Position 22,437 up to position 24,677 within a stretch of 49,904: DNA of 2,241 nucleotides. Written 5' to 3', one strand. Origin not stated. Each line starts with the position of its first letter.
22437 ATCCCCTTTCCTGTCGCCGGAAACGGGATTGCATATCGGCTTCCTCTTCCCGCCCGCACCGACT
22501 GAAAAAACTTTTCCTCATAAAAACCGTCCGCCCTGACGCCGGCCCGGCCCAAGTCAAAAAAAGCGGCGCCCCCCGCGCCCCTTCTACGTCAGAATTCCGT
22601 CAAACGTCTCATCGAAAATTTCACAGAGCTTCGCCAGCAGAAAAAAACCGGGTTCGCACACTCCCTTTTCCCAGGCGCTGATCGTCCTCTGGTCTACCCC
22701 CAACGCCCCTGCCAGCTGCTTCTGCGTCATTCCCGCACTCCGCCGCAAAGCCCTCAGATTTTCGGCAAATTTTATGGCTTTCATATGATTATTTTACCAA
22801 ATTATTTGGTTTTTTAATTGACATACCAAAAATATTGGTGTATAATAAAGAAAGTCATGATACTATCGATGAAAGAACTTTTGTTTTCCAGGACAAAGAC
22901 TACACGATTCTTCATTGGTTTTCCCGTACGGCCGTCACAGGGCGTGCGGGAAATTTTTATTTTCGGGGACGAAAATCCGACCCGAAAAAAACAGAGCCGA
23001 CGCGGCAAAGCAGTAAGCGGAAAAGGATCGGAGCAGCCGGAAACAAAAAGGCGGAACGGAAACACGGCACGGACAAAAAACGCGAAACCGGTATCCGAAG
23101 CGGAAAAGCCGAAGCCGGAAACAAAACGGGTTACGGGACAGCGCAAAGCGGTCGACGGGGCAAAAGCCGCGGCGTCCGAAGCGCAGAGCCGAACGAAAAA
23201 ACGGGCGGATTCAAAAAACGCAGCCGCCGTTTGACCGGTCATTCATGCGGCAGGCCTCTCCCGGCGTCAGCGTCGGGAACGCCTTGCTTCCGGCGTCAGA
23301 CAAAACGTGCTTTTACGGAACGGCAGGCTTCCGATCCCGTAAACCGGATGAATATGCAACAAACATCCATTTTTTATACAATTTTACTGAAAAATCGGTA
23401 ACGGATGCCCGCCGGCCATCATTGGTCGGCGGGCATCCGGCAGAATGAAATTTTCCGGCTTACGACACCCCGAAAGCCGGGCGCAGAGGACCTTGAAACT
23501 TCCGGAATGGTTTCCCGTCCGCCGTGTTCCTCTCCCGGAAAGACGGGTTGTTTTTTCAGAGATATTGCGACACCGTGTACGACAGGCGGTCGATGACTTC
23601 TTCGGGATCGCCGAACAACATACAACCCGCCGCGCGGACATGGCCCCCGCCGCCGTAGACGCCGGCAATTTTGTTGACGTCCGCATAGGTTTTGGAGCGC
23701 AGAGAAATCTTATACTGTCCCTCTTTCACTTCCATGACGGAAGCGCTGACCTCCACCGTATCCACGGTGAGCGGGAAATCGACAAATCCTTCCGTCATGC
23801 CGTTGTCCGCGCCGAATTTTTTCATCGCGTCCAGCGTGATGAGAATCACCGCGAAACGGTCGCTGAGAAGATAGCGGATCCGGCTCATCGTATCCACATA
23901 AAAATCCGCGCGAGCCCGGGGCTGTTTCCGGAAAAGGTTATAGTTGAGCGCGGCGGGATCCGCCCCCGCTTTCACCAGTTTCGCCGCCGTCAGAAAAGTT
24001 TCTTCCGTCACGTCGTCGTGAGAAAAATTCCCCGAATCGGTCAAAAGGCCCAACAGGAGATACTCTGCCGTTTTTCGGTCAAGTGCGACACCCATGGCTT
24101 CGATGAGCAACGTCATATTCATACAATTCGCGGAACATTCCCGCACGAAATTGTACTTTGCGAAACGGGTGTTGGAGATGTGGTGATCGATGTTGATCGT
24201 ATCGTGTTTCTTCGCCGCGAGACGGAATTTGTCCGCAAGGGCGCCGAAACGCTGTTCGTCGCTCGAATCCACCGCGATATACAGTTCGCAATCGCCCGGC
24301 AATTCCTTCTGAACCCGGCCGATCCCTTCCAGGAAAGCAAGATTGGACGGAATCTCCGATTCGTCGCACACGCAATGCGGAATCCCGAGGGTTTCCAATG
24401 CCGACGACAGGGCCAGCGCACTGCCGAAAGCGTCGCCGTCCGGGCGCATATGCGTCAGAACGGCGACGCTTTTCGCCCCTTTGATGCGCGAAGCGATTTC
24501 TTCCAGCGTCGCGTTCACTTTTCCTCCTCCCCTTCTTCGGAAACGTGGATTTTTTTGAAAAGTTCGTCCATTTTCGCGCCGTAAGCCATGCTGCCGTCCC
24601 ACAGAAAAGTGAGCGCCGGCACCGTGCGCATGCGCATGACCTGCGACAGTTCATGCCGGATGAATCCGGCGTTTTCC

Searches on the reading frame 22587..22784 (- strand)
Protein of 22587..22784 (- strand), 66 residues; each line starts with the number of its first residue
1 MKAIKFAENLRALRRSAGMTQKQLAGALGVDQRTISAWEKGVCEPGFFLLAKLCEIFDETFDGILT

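Call 15: search_protein_families(library=pfam, proteins=[window:22587-22784:-], max_evalue=0.001)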
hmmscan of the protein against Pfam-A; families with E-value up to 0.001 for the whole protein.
window:22587-22784:- (66 aa): 5 families
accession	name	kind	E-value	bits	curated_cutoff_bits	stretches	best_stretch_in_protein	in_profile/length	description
PF01381.28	HTH_3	-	7.3e-14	52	23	1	10-63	1-54/55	Helix-turn-helix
PF13560.12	HTH_31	-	3.4e-11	43.7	27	1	6-57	2-54/64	Helix-turn-helix domain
PF12844.13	HTH_19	-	7.5e-10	39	30.2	1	8-59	2-53/64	Helix-turn-helix domain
PF13384.12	HTH_23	-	5.3e-06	26.5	24.6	1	7-39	5-38/50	Homeodomain-like domain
PF13443.12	HTH_26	-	8e-06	26.5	22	1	9-65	1-58/63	Cro/C1-type HTH DNA-binding domain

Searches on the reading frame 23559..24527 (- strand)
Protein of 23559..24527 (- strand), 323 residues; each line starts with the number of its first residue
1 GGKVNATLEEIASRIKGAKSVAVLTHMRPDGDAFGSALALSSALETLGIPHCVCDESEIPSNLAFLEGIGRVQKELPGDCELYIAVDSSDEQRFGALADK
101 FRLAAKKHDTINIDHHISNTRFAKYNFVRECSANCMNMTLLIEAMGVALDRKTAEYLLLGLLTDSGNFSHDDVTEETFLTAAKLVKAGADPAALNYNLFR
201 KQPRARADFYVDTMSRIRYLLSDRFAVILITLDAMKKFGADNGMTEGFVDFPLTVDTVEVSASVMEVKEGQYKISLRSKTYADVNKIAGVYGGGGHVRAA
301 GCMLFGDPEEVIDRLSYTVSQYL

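Call 28: find_related_loci(query=window:23559-24527:-, collection=genome_contigs, flank=10000)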
Query window:23559-24527:- (323 aa) in genome_contigs; peptide patterns used: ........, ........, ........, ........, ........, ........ (x = any residue, [..] = any of these).
308 stretches matched a pattern; 211 encode a relative of the query (tblastn E <= 1e-3); the best 80 are kept; 80 distinct loci.
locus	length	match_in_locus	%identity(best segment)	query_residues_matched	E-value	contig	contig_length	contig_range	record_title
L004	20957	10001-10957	80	4-323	1e-177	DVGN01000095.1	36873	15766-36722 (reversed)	MAG TPA_asm: Candidatus Scatosoma pullicola isolate CHK183-20193 CHK183__C289456_L36873_ERR3414578, whole genome shotgun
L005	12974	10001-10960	83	4-323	5e-171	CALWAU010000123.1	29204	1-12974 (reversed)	MAG: uncultured Clostridia bacterium isolate E10__bin181 genome assembly, contig: E10__k127_2545214, whole genome shotgu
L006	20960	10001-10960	75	4-323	2e-164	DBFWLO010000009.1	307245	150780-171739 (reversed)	MAG TPA_asm: Candidatus Scatosoma sp. isolate MAG7883 contig9, whole genome shotgun sequence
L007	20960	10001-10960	77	4-323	8e-164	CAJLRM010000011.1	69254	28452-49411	MAG TPA_asm: uncultured Clostridiales bacterium isolate ERR1600743-bin.83 genome assembly, contig: NODE_674_length_69254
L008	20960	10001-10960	80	4-323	2e-175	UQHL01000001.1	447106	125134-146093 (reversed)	uncultured Clostridiales bacterium isolate UMGS285 genome assembly, contig: NODE_3_length_447106_cov_10.1184, whole geno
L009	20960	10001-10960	74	4-323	8e-158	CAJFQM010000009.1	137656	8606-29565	uncultured Clostridia bacterium isolate Chicken_15_mag_29 genome assembly, contig: MAGpy_11413_15_idba_bin_29_fascaffold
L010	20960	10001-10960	74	4-323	4e-157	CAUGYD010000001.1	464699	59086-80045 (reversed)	MAG TPA_asm: uncultured Eubacteriales bacterium isolate SRR16279986_bin.37_MetaWRAP_v1.3_MAG genome assembly, contig: ER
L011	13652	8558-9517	73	4-323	2e-156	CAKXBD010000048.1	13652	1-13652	MAG: uncultured bacterium isolate MTG238_bin.18.fa genome assembly, contig: NODE_48_length_13652_cov_3.390350, whole gen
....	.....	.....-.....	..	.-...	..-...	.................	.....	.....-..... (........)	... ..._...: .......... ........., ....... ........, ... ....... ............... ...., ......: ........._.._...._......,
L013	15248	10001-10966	69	3-323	4e-150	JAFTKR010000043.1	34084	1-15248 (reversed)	MAG: Clostridia bacterium isolate RGIG3906 Roe_deer_Cecum-2__c459191, whole genome shotgun sequence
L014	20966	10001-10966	70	3-323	2e-149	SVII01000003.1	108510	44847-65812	MAG: Clostridiales bacterium isolate SIG405 NODE_4385_length_108510_cov_2.301486, whole genome shotgun sequence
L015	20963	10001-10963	70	4-323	2e-149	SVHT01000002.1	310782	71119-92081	MAG: Clostridiales bacterium isolate SIG391 NODE_258_length_310782_cov_8.241847, whole genome shotgun sequence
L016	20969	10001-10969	67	1-323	2e-149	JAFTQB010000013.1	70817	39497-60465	MAG: Clostridia bacterium isolate RGIG4046 Roe_deer_Cecum-5__c5520, whole genome shotgun sequence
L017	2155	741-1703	71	4-323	5e-159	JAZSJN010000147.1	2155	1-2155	MAG: Candidatus Scatosoma sp. isolate T1900044564_TS20190030.MAGScoT_cleanbin_000062 SGB_390_k141_3536245, whole genome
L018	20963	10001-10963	70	4-323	5e-148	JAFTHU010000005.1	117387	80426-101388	MAG: Clostridia bacterium isolate RGIG3831 Roe_deer_Cecum-1__c396, whole genome shotgun sequence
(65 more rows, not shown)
